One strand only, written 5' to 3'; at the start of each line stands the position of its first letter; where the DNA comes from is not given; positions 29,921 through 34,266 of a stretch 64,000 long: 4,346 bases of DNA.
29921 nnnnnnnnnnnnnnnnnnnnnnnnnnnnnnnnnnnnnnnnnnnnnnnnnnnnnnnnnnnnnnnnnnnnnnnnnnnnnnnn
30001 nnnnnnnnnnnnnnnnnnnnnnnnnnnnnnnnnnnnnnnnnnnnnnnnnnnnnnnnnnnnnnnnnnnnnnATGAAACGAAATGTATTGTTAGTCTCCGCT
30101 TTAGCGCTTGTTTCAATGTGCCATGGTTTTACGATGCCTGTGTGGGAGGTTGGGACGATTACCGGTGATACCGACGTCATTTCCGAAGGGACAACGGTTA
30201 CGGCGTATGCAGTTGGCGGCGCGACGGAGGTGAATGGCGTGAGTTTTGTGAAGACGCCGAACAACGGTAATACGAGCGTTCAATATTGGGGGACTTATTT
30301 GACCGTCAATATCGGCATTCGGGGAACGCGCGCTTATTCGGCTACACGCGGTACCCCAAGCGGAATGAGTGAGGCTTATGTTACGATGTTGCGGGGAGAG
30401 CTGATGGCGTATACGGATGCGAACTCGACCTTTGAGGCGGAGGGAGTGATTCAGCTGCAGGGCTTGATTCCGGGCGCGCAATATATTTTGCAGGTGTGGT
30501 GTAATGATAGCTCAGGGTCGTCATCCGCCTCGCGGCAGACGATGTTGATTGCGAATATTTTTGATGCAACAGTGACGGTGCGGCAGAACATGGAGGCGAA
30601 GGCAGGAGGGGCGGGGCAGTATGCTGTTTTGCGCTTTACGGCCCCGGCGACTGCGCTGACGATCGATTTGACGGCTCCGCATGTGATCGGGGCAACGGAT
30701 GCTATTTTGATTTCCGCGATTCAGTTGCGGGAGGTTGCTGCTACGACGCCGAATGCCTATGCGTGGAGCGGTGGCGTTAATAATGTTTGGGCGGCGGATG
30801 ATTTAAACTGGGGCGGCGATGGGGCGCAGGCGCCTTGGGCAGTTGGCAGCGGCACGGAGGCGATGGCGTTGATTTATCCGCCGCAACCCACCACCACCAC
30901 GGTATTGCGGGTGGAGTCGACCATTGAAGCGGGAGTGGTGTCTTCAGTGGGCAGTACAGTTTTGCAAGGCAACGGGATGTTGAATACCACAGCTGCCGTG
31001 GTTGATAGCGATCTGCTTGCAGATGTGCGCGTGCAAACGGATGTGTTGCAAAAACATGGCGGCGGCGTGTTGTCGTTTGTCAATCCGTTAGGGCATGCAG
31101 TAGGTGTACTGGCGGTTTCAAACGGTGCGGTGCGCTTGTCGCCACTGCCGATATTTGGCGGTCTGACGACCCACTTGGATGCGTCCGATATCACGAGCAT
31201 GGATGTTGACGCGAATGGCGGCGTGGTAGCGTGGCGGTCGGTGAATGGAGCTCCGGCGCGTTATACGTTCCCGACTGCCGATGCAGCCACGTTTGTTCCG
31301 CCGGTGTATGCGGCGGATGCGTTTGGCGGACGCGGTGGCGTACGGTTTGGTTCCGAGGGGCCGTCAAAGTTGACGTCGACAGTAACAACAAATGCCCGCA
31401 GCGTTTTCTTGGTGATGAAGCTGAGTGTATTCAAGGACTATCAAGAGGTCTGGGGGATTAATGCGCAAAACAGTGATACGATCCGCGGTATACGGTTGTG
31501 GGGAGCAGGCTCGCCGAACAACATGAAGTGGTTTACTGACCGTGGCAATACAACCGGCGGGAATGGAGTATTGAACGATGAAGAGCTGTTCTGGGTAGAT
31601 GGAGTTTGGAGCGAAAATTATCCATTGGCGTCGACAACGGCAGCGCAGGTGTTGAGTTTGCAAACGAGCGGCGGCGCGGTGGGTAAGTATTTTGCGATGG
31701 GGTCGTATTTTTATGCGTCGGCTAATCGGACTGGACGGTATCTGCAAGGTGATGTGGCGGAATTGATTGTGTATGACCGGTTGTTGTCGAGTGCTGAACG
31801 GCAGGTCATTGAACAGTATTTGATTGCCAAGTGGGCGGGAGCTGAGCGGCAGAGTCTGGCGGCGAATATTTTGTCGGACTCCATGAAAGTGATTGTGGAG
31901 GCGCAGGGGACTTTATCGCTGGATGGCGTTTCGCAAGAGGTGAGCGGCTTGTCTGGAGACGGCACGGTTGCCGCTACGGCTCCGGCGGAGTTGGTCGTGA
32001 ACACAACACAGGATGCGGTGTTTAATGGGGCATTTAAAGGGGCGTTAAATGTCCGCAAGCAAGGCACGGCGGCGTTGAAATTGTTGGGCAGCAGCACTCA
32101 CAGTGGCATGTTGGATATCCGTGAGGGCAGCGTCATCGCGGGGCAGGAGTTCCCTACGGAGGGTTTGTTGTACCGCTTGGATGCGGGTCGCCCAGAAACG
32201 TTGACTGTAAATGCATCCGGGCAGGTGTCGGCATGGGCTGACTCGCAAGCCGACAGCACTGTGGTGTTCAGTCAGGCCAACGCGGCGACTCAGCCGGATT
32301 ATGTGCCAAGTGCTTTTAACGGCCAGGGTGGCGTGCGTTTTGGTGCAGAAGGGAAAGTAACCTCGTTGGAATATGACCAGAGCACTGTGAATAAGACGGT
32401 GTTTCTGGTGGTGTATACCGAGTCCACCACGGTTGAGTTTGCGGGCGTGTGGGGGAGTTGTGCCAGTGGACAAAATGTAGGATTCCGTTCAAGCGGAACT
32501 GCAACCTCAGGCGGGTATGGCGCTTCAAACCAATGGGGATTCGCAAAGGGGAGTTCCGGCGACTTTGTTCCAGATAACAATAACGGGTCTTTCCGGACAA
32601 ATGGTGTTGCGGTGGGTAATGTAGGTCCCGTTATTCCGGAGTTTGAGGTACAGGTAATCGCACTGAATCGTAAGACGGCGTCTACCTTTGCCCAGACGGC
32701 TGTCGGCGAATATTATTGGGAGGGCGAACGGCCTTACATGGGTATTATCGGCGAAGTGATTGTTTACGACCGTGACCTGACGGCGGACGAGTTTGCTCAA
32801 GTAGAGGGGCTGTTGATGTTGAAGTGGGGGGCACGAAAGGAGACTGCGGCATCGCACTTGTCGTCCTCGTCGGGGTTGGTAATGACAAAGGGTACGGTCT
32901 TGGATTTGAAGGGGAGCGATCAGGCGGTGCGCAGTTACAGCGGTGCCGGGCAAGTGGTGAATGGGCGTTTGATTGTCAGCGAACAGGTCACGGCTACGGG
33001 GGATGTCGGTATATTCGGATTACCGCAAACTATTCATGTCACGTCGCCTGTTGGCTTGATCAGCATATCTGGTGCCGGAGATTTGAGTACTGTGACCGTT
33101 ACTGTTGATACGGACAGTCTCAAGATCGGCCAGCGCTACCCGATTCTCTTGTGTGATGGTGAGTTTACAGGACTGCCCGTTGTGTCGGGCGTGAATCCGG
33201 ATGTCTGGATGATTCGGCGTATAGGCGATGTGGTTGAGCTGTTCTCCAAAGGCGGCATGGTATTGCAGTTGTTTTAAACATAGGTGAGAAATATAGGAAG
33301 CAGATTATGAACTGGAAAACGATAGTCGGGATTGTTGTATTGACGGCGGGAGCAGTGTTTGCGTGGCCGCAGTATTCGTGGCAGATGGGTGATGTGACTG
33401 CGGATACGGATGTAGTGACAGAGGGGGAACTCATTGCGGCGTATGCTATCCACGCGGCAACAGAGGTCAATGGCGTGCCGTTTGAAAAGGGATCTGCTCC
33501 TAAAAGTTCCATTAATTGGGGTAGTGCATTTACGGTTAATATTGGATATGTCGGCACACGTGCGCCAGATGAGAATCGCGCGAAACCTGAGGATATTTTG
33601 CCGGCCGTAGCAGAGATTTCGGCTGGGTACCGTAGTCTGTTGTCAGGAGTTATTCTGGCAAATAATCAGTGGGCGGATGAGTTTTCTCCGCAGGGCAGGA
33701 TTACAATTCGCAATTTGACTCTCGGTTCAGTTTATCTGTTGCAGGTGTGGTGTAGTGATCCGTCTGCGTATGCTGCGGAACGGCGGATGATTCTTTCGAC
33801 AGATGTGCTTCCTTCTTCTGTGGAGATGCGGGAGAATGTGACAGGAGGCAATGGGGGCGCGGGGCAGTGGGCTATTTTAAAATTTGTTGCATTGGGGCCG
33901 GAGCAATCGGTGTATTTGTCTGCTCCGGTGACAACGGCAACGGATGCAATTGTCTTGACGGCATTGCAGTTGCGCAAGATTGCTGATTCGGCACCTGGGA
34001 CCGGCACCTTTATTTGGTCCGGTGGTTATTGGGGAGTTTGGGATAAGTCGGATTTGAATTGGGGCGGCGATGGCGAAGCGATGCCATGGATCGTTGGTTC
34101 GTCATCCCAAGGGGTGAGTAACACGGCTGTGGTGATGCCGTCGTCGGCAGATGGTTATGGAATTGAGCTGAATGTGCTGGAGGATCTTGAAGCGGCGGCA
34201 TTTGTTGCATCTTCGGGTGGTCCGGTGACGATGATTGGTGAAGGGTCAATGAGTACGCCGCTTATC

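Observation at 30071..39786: Three tandem ~1070-aa paralogs (LamG x2 plus beta-strand repeats) with a conserved ~100-aa C-terminal module ending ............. instead of PEP-CTERM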

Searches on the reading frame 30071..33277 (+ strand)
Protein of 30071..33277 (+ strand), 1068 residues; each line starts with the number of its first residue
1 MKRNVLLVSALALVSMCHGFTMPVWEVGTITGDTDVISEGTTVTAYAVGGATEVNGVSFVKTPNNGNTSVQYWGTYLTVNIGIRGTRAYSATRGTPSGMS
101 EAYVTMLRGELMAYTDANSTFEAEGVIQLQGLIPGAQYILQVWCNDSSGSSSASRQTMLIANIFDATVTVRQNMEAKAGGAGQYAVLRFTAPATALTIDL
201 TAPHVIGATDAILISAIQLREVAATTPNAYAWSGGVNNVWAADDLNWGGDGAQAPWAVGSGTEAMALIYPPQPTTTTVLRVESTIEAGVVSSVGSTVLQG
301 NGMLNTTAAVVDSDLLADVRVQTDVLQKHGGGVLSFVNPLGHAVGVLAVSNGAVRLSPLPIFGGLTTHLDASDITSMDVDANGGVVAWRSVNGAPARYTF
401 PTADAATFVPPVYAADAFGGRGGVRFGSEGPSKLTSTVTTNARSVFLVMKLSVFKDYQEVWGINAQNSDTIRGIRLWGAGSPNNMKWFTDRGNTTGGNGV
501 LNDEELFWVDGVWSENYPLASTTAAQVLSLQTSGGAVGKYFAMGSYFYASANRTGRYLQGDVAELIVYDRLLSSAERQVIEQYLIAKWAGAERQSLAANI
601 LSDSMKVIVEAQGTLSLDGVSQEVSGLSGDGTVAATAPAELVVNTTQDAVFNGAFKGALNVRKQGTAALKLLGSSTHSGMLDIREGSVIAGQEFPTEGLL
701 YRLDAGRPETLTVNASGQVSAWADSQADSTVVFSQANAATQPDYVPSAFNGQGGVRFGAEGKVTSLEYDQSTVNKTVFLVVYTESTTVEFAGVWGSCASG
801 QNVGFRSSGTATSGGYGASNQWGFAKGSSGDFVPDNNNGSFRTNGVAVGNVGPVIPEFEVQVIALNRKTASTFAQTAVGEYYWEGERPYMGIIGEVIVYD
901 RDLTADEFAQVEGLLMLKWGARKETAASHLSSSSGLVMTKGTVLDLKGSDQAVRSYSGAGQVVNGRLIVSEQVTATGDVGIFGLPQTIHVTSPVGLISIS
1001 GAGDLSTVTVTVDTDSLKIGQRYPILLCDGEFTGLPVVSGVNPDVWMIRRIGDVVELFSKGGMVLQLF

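Call 6: search_protein_families(library=pfam, proteins=[window:30071-33277:+], max_evalue=0.1)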
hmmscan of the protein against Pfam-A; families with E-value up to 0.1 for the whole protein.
window:30071-33277:+ (1068 aa): 0 families

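Call 7: search_protein_families(library=ncbifam, proteins=[window:30071-33277:+], max_evalue=0.1)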
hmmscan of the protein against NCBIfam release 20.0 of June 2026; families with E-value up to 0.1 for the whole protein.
window:30071-33277:+ (1068 aa): 2 families
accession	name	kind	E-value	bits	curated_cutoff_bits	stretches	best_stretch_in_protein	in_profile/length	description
TIGR02601.1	autotrns_rpt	repeat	0.0033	17.2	19.85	1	660-690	1-31/32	beta strand repeat protein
NF010542.0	PRK13932.1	equivalog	0.043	13.1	436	1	853-910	175-231/261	stationary phase survival protein SurE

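Call 15: find_related_loci(query=A1, collection=genome_contigs, flank=10000)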
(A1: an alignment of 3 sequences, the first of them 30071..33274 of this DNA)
Query A1 (1068 aa) in genome_contigs; peptide patterns used: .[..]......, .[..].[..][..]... (x = any residue, [..] = any of these).
77 stretches matched a pattern, but none encodes a relative of the query by tblastn (E <= 1e-3).

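Call 17: search_solved_structures(query=A1, max_evalue=1)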
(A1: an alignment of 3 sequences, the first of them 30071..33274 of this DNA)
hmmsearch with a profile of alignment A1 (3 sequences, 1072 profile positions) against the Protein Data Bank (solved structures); distinct sequences matched with E-value up to 1: 2.
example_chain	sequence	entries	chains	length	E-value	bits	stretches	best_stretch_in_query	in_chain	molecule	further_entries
6q10_A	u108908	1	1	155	0.031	15.1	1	720-773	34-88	MymaA.19257.a.B3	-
6zj3_Lc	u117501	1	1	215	0.79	10.4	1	821-852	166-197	60S ribosomal protein L10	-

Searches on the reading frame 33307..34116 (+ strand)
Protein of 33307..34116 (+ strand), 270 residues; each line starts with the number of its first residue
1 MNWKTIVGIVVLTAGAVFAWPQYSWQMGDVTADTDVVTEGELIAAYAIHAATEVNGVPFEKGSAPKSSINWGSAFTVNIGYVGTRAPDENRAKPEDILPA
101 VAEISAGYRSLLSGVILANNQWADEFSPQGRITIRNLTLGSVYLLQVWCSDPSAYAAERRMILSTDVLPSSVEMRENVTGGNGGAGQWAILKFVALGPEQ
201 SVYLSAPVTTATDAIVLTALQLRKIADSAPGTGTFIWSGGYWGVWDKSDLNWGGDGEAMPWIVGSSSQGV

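Call 90: search_protein_families(library=pfam, proteins=[window:33307-34116:+], max_evalue=5)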
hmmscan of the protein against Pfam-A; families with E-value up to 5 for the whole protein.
window:33307-34116:+ (270 aa): 0 families
